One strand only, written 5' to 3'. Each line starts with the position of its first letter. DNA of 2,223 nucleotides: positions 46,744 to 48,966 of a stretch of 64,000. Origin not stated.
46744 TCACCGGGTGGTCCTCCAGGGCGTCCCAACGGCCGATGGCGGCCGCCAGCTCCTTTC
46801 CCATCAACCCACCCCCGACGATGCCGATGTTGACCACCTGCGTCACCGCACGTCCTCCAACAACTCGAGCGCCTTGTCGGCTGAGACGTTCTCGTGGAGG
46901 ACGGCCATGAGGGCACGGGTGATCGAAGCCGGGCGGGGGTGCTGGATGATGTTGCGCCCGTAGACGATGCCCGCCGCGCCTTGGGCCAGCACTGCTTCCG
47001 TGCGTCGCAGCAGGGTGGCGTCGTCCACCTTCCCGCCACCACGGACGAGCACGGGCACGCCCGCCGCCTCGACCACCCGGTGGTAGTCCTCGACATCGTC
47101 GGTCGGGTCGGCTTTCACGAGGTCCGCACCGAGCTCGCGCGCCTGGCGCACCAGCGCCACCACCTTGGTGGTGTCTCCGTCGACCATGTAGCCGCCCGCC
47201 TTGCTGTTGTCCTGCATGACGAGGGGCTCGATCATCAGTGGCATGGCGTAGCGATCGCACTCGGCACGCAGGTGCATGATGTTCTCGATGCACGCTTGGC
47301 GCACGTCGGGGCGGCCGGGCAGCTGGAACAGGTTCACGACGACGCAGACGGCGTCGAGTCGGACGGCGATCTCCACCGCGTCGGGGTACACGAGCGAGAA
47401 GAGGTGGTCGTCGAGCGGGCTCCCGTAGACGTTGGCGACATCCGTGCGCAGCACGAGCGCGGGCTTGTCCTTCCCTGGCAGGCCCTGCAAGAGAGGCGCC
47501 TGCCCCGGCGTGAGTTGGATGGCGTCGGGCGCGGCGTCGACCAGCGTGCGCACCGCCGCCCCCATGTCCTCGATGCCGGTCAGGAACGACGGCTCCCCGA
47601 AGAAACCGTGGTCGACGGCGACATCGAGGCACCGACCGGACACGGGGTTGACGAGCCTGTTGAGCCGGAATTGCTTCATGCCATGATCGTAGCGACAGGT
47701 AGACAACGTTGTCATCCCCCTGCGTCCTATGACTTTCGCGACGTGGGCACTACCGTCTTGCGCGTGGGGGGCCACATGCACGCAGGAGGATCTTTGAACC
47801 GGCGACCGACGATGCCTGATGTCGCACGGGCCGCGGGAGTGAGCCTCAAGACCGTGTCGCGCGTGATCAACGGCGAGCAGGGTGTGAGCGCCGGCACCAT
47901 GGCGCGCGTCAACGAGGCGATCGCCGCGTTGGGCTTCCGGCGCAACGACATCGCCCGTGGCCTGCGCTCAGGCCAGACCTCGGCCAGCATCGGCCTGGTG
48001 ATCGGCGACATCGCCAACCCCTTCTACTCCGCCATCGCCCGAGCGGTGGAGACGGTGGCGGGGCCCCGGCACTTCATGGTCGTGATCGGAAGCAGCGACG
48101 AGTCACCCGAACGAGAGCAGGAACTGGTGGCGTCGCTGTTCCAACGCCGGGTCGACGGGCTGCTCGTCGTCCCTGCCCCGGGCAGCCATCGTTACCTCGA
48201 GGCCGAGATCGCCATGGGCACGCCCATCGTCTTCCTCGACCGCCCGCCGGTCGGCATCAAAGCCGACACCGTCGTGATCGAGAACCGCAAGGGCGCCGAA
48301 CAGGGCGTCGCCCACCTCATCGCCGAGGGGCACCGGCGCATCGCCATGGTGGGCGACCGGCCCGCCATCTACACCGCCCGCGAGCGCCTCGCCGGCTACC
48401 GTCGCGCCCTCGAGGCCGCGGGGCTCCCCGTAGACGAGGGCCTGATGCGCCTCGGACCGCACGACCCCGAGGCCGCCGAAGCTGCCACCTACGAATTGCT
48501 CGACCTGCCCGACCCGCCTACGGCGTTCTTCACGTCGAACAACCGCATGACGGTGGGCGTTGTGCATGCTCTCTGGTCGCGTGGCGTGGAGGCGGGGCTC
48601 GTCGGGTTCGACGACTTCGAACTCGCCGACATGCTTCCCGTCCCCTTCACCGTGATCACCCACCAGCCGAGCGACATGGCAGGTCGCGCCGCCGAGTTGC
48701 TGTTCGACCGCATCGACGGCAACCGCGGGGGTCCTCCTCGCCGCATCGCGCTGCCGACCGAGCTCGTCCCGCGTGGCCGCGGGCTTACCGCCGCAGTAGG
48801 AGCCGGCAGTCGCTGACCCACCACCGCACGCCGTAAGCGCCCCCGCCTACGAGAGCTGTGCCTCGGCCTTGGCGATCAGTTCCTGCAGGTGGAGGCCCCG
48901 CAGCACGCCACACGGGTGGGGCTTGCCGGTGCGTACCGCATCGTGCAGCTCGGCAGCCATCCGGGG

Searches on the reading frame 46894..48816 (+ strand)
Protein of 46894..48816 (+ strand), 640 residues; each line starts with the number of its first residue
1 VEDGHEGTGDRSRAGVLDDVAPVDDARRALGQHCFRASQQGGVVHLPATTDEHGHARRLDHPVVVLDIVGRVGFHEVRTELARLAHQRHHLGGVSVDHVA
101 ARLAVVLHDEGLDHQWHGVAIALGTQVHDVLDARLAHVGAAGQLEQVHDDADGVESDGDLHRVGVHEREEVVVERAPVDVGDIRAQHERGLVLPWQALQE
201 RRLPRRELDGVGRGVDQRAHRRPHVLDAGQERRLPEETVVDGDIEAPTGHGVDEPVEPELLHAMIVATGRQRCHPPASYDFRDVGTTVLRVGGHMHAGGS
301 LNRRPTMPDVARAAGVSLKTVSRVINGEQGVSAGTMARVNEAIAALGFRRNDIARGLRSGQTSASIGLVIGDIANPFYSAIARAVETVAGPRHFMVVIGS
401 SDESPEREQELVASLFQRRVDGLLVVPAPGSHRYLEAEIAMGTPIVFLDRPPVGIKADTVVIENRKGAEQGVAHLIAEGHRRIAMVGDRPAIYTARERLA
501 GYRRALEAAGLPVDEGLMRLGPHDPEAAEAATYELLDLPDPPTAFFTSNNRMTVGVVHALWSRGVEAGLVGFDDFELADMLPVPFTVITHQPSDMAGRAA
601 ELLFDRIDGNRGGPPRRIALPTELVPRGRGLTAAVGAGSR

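Call 24: search_protein_families(library=pfam, proteins=[window:46894-48816:+], max_evalue=0.0001)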
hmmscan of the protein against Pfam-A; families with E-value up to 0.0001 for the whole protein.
window:46894-48816:+ (640 aa): 4 families
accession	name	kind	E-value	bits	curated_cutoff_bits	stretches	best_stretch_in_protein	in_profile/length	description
PF13377.12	Peripla_BP_3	-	2.5e-26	93.2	26.5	1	472-628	1-165/167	Periplasmic binding protein-like domain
PF00532.27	Peripla_BP_1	-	1.8e-21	77.3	22.2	1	364-567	2-209/281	Periplasmic binding proteins and sugar binding domain of LacI family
PF00356.27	LacI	-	1.5e-15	57.1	27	1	306-351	1-46/46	Bacterial regulatory proteins, lacI family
PF13407.12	Peripla_BP_4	-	2.5e-11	44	35.1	1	366-574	1-218/258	Periplasmic binding protein domain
